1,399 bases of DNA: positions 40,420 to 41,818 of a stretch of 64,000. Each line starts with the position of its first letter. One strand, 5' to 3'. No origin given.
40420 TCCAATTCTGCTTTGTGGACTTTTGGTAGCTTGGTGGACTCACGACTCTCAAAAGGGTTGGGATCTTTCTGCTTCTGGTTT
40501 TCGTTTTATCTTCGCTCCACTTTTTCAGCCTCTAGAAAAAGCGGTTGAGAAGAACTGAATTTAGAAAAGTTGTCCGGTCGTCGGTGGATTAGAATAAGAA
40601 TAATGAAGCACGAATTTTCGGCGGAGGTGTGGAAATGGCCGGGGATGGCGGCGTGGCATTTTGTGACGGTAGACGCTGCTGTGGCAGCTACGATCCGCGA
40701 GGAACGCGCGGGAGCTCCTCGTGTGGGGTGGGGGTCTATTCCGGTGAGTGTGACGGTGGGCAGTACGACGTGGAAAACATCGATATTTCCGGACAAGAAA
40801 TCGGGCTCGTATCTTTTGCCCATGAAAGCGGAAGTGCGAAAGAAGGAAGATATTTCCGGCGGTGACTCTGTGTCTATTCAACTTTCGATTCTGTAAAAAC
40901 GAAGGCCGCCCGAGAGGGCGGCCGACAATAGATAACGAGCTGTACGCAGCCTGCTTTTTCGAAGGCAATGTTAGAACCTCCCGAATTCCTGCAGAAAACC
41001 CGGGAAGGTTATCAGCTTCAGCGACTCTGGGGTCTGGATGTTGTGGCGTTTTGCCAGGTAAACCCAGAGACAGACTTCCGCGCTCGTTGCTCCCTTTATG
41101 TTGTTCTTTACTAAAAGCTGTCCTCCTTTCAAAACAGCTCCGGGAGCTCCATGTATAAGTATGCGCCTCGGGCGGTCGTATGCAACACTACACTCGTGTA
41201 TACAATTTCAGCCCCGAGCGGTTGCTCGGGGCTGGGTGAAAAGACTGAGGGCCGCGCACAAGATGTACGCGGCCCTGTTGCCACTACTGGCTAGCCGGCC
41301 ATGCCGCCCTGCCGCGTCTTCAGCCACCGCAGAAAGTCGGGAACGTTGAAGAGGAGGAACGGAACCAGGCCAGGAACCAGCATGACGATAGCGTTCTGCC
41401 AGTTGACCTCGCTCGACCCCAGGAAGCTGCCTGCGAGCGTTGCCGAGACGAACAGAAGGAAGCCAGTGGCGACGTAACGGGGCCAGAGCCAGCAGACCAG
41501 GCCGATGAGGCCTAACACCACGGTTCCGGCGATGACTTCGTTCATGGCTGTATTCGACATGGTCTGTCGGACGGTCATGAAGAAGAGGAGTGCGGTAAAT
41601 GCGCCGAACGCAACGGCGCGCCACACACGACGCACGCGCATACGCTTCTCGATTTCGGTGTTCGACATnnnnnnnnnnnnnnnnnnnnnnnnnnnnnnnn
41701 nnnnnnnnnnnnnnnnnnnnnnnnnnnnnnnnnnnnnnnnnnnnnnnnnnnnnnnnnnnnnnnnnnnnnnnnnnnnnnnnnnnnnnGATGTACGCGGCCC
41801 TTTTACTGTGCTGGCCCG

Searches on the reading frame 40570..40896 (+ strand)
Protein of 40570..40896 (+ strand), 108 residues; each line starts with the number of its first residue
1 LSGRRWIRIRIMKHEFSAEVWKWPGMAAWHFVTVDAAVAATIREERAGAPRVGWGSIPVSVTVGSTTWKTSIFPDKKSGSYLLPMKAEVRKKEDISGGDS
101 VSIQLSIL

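Call 3: search_protein_families(library=pfam, proteins=[window:40570-40896:+], max_evalue=0.01)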
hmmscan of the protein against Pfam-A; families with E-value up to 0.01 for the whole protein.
window:40570-40896:+ (108 aa): 1 family
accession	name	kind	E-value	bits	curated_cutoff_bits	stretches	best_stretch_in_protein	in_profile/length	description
PF08922.17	DUF1905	-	4.7e-28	97.6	24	1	16-105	1-81/81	Domain of unknown function (DUF1905)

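Call 9: search_protein_families(library=ncbifam, proteins=[window:40570-40896:+], max_evalue=0.01)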
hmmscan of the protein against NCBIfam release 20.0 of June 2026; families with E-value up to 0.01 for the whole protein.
window:40570-40896:+ (108 aa): 0 families

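Call 10: search_protein_families(library=padloc, proteins=[window:40570-40896:+], max_evalue=0.01)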
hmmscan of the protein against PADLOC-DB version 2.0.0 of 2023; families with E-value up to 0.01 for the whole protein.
window:40570-40896:+ (108 aa): 0 families

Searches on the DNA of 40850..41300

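Call 71: search_rna_families(source=window, start=40850, end=41300, threshold=evalue, max_evalue=10, show_alignments=2)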
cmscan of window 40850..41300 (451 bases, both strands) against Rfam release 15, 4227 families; matches with E-value up to 10: 12.
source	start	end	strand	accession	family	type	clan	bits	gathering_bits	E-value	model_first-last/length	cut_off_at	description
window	41188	41237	+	RF00512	Leu_leader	Cis-reg; leader;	-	20.7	50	0.064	1-148/148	no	Leucine operon leader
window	40895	40969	-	RF02869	ncS025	Gene; sRNA;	-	16.7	46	1.6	1-85/85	no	Burkholderia sRNA 25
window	40898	40925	+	RF01356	CRISPR-DR28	Gene; CRISPR;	-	16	35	4.8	1-24/24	no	CRISPR RNA direct repeat element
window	40896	41069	-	RF02356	BjrC1505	Gene; sRNA;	-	15.4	50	1.8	1-140/140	no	Alphaproteobacterial sRNA BjrC1505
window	40880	40934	-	RF01076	RF_site2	Cis-reg; frameshift_element;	-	15.1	70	8.4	1-72/72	no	Polymerase ribosomal frameshift site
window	41205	41243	-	RF01365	CRISPR-DR52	Gene; CRISPR;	-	14.6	50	7.4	1-37/37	no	CRISPR RNA direct repeat element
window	41204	41234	+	RF01393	isrJ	Gene; sRNA;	-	13.8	37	6.4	46-74/75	no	isrJ Hfq binding RNA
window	41204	41231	-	RF02401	ClpQY_promoter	Cis-reg;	-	13.6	42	1.7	1-27/57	no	ClpQY promoter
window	40904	40923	-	RF00126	ryfA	Gene; sRNA;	-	13.4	80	0.38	271-290/296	no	ryfA RNA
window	41209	41234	-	RF00784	mir-486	Gene; miRNA;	-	12.3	69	8.3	16-53/68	no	mir-486 microRNA precursor family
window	40895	40942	-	RF02871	ncS54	Gene; sRNA;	-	11.6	43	9.7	1-79/79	no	Burkholderia sRNA 54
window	40850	40929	+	RF00126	ryfA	Gene; sRNA;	-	10.3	80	3.1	214-296/296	5'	ryfA RNA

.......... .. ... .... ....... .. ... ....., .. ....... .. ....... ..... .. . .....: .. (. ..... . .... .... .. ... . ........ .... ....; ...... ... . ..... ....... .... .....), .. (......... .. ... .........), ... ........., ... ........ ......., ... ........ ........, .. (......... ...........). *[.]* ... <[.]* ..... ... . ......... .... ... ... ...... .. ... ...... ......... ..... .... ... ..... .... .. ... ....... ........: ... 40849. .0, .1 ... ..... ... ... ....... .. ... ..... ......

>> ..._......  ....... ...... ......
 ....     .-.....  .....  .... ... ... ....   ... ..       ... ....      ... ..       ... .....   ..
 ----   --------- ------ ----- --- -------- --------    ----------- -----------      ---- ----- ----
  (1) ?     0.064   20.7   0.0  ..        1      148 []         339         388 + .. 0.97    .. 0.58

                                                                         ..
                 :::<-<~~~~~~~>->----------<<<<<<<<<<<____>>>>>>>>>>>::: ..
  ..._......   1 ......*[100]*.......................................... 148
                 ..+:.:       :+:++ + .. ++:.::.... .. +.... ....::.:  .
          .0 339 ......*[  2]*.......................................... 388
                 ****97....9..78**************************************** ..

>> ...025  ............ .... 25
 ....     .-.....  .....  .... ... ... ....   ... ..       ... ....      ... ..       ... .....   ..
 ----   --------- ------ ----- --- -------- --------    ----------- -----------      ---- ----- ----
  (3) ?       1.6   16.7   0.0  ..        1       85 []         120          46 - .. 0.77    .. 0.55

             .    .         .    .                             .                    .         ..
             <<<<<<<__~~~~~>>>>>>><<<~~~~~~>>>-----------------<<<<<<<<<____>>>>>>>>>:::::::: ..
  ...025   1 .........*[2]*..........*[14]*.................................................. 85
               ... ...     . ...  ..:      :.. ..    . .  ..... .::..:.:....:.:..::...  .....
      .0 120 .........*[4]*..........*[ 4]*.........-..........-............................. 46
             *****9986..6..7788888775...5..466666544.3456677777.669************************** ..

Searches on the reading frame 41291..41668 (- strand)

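Call 3: search_protein_families(library=pfam, proteins=[window:41291-41668:-], max_evalue=0.01)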
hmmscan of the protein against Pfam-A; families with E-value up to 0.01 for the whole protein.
window:41291-41668:- (125 aa): 0 families

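Call 9: search_protein_families(library=ncbifam, proteins=[window:41291-41668:-], max_evalue=0.01)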
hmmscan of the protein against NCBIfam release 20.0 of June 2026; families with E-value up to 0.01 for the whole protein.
window:41291-41668:- (125 aa): 0 families

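Call 10: search_protein_families(library=padloc, proteins=[window:41291-41668:-], max_evalue=0.01)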
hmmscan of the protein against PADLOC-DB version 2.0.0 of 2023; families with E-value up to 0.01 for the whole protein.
window:41291-41668:- (125 aa): 1 family
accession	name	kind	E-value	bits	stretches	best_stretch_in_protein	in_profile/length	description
PDLC00702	Effector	-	0.0081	13.5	1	14-93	11-91/211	2TM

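Call 57: search_protein_families(library=phrogs, proteins=[window:41291-41668:-], max_evalue=0.01)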
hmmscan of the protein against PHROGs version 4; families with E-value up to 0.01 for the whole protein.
window:41291-41668:- (125 aa): 0 families
